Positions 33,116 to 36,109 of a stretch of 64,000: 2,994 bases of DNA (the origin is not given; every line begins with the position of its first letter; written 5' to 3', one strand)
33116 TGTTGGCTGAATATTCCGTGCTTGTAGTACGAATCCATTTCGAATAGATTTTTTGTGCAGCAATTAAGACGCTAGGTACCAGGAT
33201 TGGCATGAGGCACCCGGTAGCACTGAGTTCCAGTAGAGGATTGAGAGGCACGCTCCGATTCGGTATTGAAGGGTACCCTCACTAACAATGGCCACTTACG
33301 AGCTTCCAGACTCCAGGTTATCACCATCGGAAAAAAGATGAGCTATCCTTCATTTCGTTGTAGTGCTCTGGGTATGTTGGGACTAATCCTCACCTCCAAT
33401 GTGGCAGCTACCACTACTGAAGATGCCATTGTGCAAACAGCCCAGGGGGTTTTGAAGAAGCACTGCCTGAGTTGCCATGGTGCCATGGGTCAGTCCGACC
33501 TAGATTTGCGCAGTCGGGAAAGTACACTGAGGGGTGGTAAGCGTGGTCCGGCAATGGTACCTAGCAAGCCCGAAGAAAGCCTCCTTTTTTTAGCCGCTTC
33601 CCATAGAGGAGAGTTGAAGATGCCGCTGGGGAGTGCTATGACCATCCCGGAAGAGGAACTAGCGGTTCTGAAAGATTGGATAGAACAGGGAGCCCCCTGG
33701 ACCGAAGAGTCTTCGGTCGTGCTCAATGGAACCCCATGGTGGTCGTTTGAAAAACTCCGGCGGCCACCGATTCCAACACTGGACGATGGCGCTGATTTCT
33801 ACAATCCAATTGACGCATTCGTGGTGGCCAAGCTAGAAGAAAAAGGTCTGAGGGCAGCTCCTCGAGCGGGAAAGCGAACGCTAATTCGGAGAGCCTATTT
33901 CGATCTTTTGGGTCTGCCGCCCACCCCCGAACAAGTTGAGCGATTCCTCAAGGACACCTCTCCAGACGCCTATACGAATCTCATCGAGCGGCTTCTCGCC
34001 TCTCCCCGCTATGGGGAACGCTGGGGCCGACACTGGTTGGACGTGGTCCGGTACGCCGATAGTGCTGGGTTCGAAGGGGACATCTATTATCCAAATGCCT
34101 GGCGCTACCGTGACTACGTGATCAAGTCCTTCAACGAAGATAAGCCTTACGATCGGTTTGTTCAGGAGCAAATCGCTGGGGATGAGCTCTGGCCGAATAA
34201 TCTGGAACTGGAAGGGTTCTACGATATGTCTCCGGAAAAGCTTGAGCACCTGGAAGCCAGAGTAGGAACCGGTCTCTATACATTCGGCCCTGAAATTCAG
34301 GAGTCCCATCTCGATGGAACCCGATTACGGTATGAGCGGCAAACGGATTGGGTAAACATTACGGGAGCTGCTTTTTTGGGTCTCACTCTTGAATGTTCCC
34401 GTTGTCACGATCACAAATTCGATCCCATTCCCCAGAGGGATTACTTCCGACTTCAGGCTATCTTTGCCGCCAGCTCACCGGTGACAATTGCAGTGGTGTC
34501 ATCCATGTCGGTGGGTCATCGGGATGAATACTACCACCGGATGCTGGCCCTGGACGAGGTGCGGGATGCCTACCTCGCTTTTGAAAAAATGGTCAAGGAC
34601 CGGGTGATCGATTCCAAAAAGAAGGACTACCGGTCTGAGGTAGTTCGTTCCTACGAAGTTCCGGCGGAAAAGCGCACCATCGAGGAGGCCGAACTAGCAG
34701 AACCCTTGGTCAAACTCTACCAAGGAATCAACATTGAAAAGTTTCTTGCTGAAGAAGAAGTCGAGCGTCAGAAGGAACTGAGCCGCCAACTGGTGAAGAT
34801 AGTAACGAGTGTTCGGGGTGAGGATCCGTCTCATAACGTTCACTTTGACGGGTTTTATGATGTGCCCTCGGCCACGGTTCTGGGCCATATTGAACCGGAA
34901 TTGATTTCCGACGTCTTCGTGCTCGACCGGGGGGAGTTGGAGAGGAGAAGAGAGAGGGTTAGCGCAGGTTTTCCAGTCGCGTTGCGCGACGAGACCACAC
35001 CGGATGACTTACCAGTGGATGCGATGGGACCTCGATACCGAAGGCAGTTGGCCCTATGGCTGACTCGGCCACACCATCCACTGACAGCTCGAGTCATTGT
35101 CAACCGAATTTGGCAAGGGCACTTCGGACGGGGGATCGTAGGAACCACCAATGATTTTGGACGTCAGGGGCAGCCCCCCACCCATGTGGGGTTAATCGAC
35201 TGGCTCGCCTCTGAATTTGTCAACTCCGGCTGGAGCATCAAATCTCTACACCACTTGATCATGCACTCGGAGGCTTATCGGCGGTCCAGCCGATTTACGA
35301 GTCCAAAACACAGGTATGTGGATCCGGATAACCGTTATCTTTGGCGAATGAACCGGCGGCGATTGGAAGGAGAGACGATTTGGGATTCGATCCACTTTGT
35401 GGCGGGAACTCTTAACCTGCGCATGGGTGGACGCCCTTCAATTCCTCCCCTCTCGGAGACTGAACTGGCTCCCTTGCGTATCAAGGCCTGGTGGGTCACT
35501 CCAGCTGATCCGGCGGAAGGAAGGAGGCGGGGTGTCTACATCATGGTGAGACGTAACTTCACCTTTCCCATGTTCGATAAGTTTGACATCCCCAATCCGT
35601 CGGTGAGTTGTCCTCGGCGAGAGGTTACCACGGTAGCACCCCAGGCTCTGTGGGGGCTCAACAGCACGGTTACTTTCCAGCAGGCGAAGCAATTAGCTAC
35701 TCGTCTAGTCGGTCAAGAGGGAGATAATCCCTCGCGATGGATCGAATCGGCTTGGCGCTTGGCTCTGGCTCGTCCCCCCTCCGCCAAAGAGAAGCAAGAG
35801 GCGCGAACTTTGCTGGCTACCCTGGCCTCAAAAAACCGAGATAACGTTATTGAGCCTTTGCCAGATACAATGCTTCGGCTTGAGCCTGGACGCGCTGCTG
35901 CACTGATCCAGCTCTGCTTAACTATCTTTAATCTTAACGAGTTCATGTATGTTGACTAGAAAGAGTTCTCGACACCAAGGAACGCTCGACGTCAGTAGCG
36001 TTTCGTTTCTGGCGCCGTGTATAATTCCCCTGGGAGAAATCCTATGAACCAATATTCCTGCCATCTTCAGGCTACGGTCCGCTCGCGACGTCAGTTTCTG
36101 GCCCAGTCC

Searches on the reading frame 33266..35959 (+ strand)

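Call 18: search_protein_families(library=pfam, proteins=[window:33266-35959:+], max_evalue=0.00001)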
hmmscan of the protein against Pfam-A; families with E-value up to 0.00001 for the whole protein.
window:33266-35959:+ (897 aa): 3 families
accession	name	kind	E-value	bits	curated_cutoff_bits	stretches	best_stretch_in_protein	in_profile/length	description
PF07587.16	PSD1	-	3.3e-85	285.8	28.5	1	592-849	2-243/244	Protein of unknown function (DUF1553)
PF07583.16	PSCyt2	-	8.7e-81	271.3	29.8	1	181-402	1-206/209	Protein of unknown function (DUF1549)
PF07635.16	PSCyt1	-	3.4e-09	37.6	22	1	67-120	1-56/59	Planctomycete cytochrome C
